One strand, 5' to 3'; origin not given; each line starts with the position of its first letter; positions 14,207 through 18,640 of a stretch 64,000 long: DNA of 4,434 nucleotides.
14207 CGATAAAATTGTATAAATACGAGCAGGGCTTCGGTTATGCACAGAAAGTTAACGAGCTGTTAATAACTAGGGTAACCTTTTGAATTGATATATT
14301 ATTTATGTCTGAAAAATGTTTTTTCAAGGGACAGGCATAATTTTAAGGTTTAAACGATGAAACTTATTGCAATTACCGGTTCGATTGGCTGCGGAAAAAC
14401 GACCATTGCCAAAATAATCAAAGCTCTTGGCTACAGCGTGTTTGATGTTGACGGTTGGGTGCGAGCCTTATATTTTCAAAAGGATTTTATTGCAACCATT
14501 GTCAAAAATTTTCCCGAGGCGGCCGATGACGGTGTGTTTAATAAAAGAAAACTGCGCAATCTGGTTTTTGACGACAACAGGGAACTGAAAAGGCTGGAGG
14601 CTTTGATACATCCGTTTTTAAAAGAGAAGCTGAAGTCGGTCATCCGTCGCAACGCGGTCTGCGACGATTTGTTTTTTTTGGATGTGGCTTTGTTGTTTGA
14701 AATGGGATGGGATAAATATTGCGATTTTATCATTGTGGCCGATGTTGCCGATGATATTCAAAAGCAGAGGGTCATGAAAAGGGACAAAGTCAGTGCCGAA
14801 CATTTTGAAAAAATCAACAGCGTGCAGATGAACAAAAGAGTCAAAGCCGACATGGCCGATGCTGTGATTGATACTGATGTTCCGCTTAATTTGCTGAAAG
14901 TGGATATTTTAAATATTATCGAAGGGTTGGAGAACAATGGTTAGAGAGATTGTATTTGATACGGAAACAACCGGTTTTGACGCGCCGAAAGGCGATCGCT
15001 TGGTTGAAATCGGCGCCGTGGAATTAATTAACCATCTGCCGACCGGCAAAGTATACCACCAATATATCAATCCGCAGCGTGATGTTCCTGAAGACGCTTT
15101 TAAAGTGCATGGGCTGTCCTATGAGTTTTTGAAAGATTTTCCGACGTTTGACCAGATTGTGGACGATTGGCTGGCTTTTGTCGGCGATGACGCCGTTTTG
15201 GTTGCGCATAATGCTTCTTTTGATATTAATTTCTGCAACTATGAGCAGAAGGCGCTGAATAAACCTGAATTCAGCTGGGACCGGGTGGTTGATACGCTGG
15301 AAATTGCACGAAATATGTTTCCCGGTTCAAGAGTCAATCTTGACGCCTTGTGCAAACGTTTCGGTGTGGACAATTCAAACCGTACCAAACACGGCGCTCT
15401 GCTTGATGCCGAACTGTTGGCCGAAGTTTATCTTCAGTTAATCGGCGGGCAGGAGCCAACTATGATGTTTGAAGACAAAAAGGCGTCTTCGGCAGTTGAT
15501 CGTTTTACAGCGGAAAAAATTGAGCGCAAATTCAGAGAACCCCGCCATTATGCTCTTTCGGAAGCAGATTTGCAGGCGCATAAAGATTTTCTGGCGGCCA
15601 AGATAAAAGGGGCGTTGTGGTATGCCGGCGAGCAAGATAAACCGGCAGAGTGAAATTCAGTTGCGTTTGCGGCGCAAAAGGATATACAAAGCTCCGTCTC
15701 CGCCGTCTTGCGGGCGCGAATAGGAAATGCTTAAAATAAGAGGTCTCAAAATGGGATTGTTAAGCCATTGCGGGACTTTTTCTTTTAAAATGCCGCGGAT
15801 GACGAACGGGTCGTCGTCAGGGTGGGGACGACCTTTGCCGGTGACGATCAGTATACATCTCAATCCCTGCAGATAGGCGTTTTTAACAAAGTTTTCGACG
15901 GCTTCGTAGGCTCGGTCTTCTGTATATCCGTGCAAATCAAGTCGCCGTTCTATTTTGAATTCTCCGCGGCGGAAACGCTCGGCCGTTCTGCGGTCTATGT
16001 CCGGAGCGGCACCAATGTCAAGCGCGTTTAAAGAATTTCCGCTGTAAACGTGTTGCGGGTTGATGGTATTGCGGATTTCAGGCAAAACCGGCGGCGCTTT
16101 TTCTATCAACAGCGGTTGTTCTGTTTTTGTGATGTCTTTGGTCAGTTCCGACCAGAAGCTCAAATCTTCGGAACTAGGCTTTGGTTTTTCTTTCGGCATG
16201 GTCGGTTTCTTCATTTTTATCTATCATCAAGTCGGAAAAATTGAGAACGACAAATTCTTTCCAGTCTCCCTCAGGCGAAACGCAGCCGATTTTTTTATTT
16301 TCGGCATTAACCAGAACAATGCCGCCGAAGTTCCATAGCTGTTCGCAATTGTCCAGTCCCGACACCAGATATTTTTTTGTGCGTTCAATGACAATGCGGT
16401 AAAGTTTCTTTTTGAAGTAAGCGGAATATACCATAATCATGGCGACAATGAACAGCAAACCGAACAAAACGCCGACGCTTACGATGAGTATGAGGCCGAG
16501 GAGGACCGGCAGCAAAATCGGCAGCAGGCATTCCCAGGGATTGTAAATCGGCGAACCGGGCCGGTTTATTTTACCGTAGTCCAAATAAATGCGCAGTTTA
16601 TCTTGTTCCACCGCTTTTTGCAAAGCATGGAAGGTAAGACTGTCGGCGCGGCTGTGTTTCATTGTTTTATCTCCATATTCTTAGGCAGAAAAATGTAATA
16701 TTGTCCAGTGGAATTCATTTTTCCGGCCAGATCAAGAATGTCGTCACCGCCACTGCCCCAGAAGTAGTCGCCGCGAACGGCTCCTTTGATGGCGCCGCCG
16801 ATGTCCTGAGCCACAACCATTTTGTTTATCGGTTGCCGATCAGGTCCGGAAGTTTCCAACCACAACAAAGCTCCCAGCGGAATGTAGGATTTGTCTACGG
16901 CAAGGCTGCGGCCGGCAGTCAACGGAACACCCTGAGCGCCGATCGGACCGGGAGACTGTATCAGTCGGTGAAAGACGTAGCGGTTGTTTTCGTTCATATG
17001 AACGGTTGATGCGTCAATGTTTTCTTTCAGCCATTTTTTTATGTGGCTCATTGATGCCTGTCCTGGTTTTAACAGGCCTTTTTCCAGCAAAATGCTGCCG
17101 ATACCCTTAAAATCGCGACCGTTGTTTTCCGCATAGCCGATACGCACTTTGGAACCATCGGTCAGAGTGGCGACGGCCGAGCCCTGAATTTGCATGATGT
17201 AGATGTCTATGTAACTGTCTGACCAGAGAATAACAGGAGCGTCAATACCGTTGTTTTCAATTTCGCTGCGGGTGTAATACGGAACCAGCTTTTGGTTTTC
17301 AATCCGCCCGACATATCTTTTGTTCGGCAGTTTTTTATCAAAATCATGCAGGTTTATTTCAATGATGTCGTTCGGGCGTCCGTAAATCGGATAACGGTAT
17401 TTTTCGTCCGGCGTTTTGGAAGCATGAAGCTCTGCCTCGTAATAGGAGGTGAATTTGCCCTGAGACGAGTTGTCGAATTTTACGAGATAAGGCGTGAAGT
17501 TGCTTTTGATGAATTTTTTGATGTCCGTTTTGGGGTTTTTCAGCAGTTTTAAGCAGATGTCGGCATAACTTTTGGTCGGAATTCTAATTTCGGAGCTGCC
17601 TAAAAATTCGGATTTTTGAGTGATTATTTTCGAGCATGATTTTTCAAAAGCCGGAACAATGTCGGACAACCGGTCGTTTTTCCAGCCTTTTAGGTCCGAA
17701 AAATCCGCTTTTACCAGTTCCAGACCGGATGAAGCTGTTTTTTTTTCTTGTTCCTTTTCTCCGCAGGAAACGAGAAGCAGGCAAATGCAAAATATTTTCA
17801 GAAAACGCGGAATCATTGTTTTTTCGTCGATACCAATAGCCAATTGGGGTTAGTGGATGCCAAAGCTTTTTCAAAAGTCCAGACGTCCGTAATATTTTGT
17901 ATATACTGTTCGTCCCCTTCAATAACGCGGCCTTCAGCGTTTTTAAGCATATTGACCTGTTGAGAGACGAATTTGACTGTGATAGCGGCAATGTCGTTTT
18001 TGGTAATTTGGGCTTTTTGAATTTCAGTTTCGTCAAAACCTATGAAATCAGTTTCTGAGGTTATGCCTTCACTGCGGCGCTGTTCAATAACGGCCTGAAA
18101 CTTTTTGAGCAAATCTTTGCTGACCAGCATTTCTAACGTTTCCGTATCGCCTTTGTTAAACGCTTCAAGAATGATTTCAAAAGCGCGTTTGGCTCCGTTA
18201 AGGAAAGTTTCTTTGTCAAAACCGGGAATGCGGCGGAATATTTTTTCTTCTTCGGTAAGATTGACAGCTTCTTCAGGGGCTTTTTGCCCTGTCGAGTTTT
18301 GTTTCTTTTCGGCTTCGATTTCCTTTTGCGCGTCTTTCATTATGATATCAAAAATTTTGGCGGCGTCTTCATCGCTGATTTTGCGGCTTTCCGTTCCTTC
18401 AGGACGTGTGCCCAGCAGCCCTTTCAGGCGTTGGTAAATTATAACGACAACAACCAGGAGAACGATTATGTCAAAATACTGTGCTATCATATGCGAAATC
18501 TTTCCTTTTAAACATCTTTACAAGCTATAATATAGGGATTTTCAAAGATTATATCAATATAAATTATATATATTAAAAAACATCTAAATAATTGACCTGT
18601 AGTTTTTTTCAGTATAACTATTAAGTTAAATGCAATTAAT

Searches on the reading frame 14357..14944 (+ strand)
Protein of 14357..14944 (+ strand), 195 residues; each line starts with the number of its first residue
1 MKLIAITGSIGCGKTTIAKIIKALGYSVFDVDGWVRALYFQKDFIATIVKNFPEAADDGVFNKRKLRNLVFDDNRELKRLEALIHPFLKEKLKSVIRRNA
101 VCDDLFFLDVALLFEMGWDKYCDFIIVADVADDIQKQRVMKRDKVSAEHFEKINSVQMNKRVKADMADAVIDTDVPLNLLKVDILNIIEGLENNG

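Call 7: search_protein_families(library=ncbifam, proteins=[window:14357-14944:+])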
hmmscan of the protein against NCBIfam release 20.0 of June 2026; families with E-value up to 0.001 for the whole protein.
window:14357-14944:+ (195 aa): 4 families
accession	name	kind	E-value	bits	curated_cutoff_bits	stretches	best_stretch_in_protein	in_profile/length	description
TIGR00152.1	TIGR00152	equivalog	1e-39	136.3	65.55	1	3-178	1-180/188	dephospho-CoA kinase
NF002879.0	PRK03333.1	equivalog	3.6e-19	69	215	1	3-178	3-180/395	dephospho-CoA kinase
TIGR02173.1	cyt_kin_arch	equivalog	0.00047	20.2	102.1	0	3-38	2-37/169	(d)CMP kinase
NF003012.0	PRK03839.1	equivalog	0.00074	19.5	152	1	3-36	2-36/180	putative kinase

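Call 11: find_encoding_contigs(protein=window:14357-14944:+, flank=10000, max_places=6)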
Protein window:14357-14944:+ (195 aa): 21 contigs read that carry it; 6 places shown.
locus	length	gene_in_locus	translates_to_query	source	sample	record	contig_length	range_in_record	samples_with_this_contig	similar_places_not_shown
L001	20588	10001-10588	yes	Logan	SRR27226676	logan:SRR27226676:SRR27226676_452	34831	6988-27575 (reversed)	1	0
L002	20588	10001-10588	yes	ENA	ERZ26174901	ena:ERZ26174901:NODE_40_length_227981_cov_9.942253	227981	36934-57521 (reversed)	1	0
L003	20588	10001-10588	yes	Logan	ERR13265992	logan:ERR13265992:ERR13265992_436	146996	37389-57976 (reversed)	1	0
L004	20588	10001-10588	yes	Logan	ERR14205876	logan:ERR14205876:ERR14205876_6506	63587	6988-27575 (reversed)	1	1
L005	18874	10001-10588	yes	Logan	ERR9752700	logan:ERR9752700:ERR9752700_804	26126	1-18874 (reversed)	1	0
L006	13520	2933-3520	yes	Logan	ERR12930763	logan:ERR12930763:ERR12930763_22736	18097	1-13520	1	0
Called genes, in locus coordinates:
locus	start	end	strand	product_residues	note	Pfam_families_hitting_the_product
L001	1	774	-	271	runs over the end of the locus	PF02811:PHP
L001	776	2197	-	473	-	PF00275:EPSP_synthase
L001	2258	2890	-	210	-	PF08668:HDOD (weak), PF01966:HD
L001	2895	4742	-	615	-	PF00890:FAD_binding_2 (faint), PF01134:GIDA, PF12831:FAD_oxidored, PF21680:GIDA_C_1st, PF13932:SAM_GIDA_C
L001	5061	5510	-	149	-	-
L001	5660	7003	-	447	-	PF10396:TrmE_N, PF12631:MnmE_helical, PF00350:Dynamin_N (weak), PF01926:MMR_HSR1, PF02421:FeoB_N (weak), PF16897:MMR_HSR1_Xtn (weak)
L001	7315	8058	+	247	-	-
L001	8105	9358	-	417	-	PF07498:Rho_N, PF07497:Rho_RNA_bind, PF00006:ATP-synt_ab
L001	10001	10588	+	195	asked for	PF01121:CoaE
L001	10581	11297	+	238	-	PF00929:RNase_T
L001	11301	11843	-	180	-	PF01713:Smr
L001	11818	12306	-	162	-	-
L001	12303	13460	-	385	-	PF03562:MltA, PF06725:3D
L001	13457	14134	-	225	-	PF04280:Tim44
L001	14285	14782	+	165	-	PF02556:SecB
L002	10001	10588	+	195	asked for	PF01121:CoaE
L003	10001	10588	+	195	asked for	PF01121:CoaE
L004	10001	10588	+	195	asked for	PF01121:CoaE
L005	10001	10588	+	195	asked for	PF01121:CoaE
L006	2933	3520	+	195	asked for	PF01121:CoaE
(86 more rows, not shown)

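Call 25: find_homologous_proteins(query=window:14357-14944:+, max_evalue=1e-20)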
Query window:14357-14944:+ (195 aa): 1361 proteins with E <= 1e-20 among 1529 candidates; the best 120 are listed.
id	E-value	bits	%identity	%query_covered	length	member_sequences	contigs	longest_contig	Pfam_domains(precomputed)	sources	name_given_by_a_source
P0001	1.6e-120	418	99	100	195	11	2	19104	PF01121.27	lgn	-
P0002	7.5e-120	416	99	100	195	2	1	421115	PF01121.27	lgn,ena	-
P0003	1.1e-94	334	77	100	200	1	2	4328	PF01121.27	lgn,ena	-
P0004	5.6e-92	325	77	98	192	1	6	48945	PF01121.27,PF13238.13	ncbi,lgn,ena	-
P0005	9.4e-92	324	76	98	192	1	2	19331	PF01121.27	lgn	-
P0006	1.4e-91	324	77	98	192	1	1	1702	PF01121.27,PF13238.13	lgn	-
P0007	3.8e-91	322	76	98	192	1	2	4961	PF01121.27,PF13521.13,PF13238.13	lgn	-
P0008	5.3e-91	322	77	98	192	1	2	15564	PF01121.27,PF13238.13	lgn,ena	-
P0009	7.2e-91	322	73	98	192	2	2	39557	PF01121.27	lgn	-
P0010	9.8e-91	321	76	98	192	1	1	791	PF01121.27,PF13238.13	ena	-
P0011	1.2e-90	321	76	98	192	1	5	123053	PF01121.27,PF13238.13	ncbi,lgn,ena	-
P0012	1.7e-90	320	77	98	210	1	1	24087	PF01121.27,PF13238.13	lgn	-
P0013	5.8e-90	319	75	100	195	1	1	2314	PF01121.27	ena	-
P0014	1.0e-89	318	74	98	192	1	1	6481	PF01121.27,PF13238.13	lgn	-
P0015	1.4e-89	317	74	98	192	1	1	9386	PF01121.27,PF13238.13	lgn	-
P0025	6.1e-89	315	74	98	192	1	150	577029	PF01121.27,PF13521.13,PF13238.13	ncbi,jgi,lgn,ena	-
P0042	4.4e-87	309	73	98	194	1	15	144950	PF01121.27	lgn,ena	-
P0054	1.3e-82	295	69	99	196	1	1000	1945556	PF01121.27,PF13189.13,PF13238.13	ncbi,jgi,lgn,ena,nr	ncbi:MAG: dephospho-CoA kinase [Proteobacteria bacterium]|jgi:dephospho-coA kinase|nr:dephospho-CoA 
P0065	2.8e-82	294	68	99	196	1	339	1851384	PF01121.27,PF13189.13,PF13238.13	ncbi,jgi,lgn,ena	ncbi:MAG: dephospho-CoA kinase [Alphaproteobacteria bacterium]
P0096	1.5e-81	291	68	98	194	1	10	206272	PF01121.27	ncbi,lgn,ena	-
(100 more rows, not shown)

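Call 26: find_encoding_contigs(protein=P0004, flank=6000, max_places=1)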
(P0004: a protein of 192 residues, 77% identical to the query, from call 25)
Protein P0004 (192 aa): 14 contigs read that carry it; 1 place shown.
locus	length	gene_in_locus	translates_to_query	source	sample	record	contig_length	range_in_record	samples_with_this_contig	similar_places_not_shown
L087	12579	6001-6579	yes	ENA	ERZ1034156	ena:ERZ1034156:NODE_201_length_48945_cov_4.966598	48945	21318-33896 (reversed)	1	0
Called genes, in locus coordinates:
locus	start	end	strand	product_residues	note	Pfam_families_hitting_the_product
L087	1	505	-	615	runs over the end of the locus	PF00890:FAD_binding_2 (faint), PF01134:GIDA, PF12831:FAD_oxidored, PF21680:GIDA_C_1st, PF13932:SAM_GIDA_C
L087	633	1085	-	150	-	-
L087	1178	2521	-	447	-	PF10396:TrmE_N, PF12631:MnmE_helical, PF00350:Dynamin_N (faint), PF01926:MMR_HSR1, PF02421:FeoB_N (weak), PF16897:MMR_HSR1_Xtn (weak)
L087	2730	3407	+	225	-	PF00702:Hydrolase, PF13419:HAD_2, PF13242:Hydrolase_like (weak)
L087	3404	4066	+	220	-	PF00702:Hydrolase, PF13419:HAD_2, PF13242:Hydrolase_like (weak)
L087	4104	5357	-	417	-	PF07498:Rho_N, PF07497:Rho_RNA_bind, PF00006:ATP-synt_ab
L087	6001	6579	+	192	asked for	PF01121:CoaE, PF13238:AAA_18 (weak)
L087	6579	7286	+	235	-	PF00929:RNase_T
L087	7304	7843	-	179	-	PF01713:Smr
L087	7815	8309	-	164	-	-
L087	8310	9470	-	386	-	PF03562:MltA, PF06725:3D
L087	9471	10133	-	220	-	PF04280:Tim44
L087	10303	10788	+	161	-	PF02556:SecB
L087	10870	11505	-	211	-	PF00730:HhH-GPD, PF00633:HHH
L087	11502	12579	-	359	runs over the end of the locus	PF22521:HypF_C_2 (faint), PF00814:TsaD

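Call 27: find_encoding_contigs(protein=P0025, flank=6000, max_places=1)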
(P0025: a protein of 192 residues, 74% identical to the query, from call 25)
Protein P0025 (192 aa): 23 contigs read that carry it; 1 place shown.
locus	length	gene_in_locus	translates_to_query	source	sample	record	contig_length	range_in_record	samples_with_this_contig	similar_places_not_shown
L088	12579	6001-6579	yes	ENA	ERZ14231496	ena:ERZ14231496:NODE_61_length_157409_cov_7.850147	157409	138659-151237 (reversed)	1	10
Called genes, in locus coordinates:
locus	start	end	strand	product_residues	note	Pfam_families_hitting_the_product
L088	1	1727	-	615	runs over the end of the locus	PF00890:FAD_binding_2 (faint), PF01134:GIDA, PF12831:FAD_oxidored (weak), PF21680:GIDA_C_1st, PF13932:SAM_GIDA_C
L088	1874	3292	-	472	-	PF10396:TrmE_N, PF12631:MnmE_helical, PF00350:Dynamin_N (faint), PF01926:MMR_HSR1, PF02421:FeoB_N (weak), PF16897:MMR_HSR1_Xtn (weak)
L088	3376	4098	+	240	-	PF00702:Hydrolase, PF13419:HAD_2, PF13242:Hydrolase_like (weak)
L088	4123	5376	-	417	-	PF07498:Rho_N, PF07497:Rho_RNA_bind, PF00006:ATP-synt_ab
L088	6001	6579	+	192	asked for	PF01121:CoaE, PF13238:AAA_18 (weak), PF13521:AAA_28 (faint)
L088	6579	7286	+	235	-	PF00929:RNase_T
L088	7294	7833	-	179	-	PF01713:Smr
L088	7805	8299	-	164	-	-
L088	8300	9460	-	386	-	PF03562:MltA, PF06725:3D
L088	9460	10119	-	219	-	PF04280:Tim44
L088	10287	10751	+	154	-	PF02556:SecB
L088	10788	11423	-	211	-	PF22175:Ogg-HhH (weak), PF00730:HhH-GPD, PF00633:HHH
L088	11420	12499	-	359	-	PF22521:HypF_C_2 (faint), PF00814:TsaD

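Call 28: find_encoding_contigs(protein=P0042, flank=6000, max_places=1)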
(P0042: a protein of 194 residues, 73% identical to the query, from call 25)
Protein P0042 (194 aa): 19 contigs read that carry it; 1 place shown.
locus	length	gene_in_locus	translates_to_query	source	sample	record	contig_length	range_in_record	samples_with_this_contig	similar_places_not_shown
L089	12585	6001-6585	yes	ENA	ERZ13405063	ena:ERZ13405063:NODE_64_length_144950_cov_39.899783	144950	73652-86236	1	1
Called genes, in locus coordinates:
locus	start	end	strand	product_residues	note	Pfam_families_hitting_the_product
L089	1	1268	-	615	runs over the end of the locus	PF00890:FAD_binding_2 (faint), PF01134:GIDA, PF12831:FAD_oxidored, PF21680:GIDA_C_1st, PF13932:SAM_GIDA_C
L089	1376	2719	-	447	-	PF10396:TrmE_N, PF12631:MnmE_helical, PF00350:Dynamin_N (faint), PF01926:MMR_HSR1, PF02421:FeoB_N, PF16897:MMR_HSR1_Xtn (weak)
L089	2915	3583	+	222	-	PF00702:Hydrolase, PF13419:HAD_2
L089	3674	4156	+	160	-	-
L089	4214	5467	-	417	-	PF07498:Rho_N, PF07497:Rho_RNA_bind, PF00006:ATP-synt_ab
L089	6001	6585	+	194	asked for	PF01121:CoaE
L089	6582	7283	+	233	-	PF00929:RNase_T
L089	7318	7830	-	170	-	PF06347:SH3_4, PF08239:SH3_3 (faint)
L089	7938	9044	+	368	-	PF01546:Peptidase_M20, PF07687:M20_dimer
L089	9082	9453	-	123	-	-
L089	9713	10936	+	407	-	PF13356:Arm-DNA-bind_3, PF14659:Phage_int_SAM_3 (faint), PF00589:Phage_integrase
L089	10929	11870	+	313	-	PF13576:Pentapeptide_3 (weak), PF12728:HTH_17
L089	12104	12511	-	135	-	PF01325:Fe_dep_repress (weak)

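Call 29: find_encoding_contigs(protein=P0054, flank=10000, max_places=1)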
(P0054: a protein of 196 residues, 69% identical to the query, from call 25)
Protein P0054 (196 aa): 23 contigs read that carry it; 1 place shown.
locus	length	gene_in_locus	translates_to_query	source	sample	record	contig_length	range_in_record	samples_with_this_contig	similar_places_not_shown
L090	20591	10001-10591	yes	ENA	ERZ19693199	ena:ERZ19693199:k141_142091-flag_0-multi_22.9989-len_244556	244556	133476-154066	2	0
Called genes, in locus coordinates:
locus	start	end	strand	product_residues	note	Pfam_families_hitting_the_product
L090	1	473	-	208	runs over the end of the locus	PF01966:HD (weak)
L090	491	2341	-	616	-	PF01134:GIDA, PF12831:FAD_oxidored, PF21680:GIDA_C_1st, PF13932:SAM_GIDA_C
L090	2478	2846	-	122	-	-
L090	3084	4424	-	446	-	PF10396:TrmE_N, PF12631:MnmE_helical, PF00350:Dynamin_N (faint), PF01926:MMR_HSR1, PF02421:FeoB_N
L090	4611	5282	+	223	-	PF00702:Hydrolase, PF13419:HAD_2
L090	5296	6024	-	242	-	PF05013:FGase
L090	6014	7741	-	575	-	PF12224:Amidoligase_2 (weak)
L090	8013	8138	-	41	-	-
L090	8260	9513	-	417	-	PF07498:Rho_N, PF07497:Rho_RNA_bind, PF00006:ATP-synt_ab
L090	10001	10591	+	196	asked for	PF01121:CoaE, PF13189:Cytidylate_kin2 (weak), PF13238:AAA_18 (weak)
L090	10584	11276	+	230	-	PF00929:RNase_T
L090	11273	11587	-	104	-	-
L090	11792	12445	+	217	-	PF00702:Hydrolase, PF13419:HAD_2, PF03031:NIF (weak)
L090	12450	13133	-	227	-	-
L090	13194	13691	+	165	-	-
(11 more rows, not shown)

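Call 30: find_encoding_contigs(protein=P0096, flank=6000, max_places=1)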
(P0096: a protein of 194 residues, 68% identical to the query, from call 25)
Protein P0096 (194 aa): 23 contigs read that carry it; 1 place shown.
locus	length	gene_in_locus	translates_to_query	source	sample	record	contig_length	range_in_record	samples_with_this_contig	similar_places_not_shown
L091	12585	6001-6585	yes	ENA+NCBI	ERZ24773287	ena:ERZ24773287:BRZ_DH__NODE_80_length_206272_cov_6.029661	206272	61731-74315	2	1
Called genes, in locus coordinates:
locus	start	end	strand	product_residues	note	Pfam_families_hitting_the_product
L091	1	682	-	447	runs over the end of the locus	PF10396:TrmE_N, PF12631:MnmE_helical, PF00350:Dynamin_N (faint), PF01926:MMR_HSR1, PF02421:FeoB_N, PF16897:MMR_HSR1_Xtn (weak)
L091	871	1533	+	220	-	PF00702:Hydrolase, PF13419:HAD_2, PF13242:Hydrolase_like (weak)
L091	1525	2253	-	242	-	PF05013:FGase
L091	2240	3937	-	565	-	-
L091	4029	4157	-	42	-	-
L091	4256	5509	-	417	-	PF07498:Rho_N, PF07497:Rho_RNA_bind, PF00006:ATP-synt_ab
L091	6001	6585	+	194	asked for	PF01121:CoaE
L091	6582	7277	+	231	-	PF00929:RNase_T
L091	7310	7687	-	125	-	-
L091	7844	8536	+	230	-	PF00702:Hydrolase, PF03031:NIF (weak), PF13419:HAD_2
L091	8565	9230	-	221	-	-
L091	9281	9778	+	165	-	-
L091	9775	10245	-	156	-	-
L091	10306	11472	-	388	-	PF00890:FAD_binding_2 (weak), PF01266:DAO (faint), PF03486:HI0933_like, PF07992:Pyr_redox_2 (faint), PF13738:Pyr_redox_3 (faint), PF22780:HI0933_like_1st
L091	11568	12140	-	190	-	PF13505:OMP_b-brl, PF01389:OmpA_membrane (weak)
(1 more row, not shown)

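Call 31: find_encoding_contigs(protein=P0065, flank=6000, max_places=1)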
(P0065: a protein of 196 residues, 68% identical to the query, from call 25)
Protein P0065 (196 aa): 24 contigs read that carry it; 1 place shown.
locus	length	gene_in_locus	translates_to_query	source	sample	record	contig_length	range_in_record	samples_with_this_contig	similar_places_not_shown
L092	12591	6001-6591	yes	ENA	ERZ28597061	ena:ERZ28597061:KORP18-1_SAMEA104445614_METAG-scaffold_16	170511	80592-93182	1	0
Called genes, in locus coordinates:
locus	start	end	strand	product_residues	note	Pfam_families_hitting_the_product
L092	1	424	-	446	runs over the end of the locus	PF10396:TrmE_N, PF12631:MnmE_helical, PF00350:Dynamin_N (faint), PF01926:MMR_HSR1, PF02421:FeoB_N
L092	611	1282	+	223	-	PF00702:Hydrolase, PF13419:HAD_2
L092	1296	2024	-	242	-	PF05013:FGase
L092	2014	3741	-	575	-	PF12224:Amidoligase_2 (weak)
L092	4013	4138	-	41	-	-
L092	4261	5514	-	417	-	PF07498:Rho_N, PF07497:Rho_RNA_bind, PF00006:ATP-synt_ab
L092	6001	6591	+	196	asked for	PF01121:CoaE, PF13189:Cytidylate_kin2 (faint), PF13238:AAA_18 (weak)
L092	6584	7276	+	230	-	PF00929:RNase_T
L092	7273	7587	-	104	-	-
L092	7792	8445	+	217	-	PF00702:Hydrolase, PF13419:HAD_2, PF03031:NIF (weak)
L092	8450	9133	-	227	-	-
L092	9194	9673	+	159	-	-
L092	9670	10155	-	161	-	-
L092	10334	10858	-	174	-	PF13505:OMP_b-brl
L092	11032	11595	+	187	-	PF05307:Bundlin (weak), PF08805:PilS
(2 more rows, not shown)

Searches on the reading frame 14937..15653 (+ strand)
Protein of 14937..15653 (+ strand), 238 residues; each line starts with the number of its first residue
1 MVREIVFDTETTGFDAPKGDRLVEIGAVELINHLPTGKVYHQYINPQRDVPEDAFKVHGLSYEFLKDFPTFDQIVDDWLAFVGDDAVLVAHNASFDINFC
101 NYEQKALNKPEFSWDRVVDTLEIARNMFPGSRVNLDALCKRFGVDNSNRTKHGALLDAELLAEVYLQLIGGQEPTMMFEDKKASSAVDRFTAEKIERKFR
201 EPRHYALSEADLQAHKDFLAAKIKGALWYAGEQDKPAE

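Call 7: search_protein_families(library=ncbifam, proteins=[window:14937-15653:+])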
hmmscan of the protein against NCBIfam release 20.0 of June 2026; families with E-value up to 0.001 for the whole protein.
window:14937-15653:+ (238 aa): 28 families (the best 25 are shown)
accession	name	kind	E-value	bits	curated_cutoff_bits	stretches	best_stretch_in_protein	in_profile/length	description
NF004316.1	PRK05711.1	equivalog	1.4e-81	273.6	196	1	3-222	2-223/234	DNA polymerase III subunit epsilon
TIGR01406.1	dnaQ_proteo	equivalog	1.1e-80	270.6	222.7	1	3-228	1-229/231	DNA polymerase III subunit epsilon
TIGR00573.1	dnaq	subfamily_domain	1.9e-52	177.9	71.5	1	2-184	7-189/217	exonuclease, DNA polymerase III, epsilon subunit family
NF001688.0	PRK00448.1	equivalog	7.4e-31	106.6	873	1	5-172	426-588/1445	PolC-type DNA polymerase III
NF005906.0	PRK07883.1-4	equivalog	4.7e-29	101.2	495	1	5-172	9-171/563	DEDD exonuclease domain-containing protein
TIGR01405.1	polC_Gram_pos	equivalog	6.7e-28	96.9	1043.45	1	5-170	192-352/1211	DNA polymerase III subunit alpha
NF005836.0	PRK07740.1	equivalog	3.7e-27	95.3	261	1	4-169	61-223/244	hypothetical protein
NF005289.0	PRK06807.1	equivalog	2.9e-26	92.5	335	1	5-173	11-173/313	3'-5' exonuclease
NF005981.0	PRK08074.1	equivalog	7.3e-26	90.4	789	1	3-169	4-166/931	ATP-dependent DNA helicase DinG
NF004963.0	PRK06309.1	equivalog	2.4e-23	83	245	1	2-179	2-173/232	DNA polymerase III subunit epsilon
NF005905.0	PRK07883.1-3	equivalog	2.7e-23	82.4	508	1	5-169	27-188/581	DEDD exonuclease domain-containing protein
TIGR01407.1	dinG_rel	hypoth_equivalog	8.7e-23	80.5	547.7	1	5-168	3-161/889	putative DnaQ family exonuclease/DinG family helicase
NF005907.0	PRK07883.1-5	equivalog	1.2e-22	80.1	454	1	5-174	31-197/584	DEDD exonuclease domain-containing protein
NF004719.0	PRK06063.1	equivalog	1.1e-20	73.8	389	1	6-166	20-174/331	DEDDh family exonuclease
NF004964.0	PRK06310.1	equivalog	5.3e-20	71.9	236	1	5-169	10-171/250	DNA polymerase III subunit epsilon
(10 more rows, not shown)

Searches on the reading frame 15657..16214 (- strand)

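Call 8: search_protein_families(library=ncbifam, proteins=[window:15657-16214:-])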
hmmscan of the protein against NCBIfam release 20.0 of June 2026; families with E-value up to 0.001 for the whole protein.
window:15657-16214:- (185 aa): 3 families
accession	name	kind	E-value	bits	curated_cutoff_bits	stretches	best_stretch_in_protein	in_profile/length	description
NF033154.1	endonuc_SmrA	equivalog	5e-17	62.3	180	1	79-183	79-175/189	DNA endonuclease SmrA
NF003432.0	PRK04946.1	equivalog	5.9e-11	42.6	128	1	71-182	77-174/181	endonuclease SmrB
TIGR01069.2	mutS2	equivalog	8.1e-07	27.8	400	1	85-177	709-787/790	endonuclease MutS2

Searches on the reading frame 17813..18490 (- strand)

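Call 8: search_protein_families(library=ncbifam, proteins=[window:17813-18490:-])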
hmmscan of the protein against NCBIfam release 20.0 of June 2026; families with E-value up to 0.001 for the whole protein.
window:17813-18490:- (225 aa): 3 families
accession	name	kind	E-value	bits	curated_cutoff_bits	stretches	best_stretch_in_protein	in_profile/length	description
NF033779.0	Tim44_TimA_adap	subfamily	8.4e-55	186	80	1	6-222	1-215/215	Tim44/TimA family putative adaptor protein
NF033778.1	trans_TimA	equivalog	1.6e-29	102.9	200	1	21-221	15-192/198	TIM44-related membrane protein TimA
TIGR00984.1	3a0801s03tim44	subfamily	2e-13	50.1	552.35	1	88-211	241-364/376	mitochondrial import inner membrane, translocase subunit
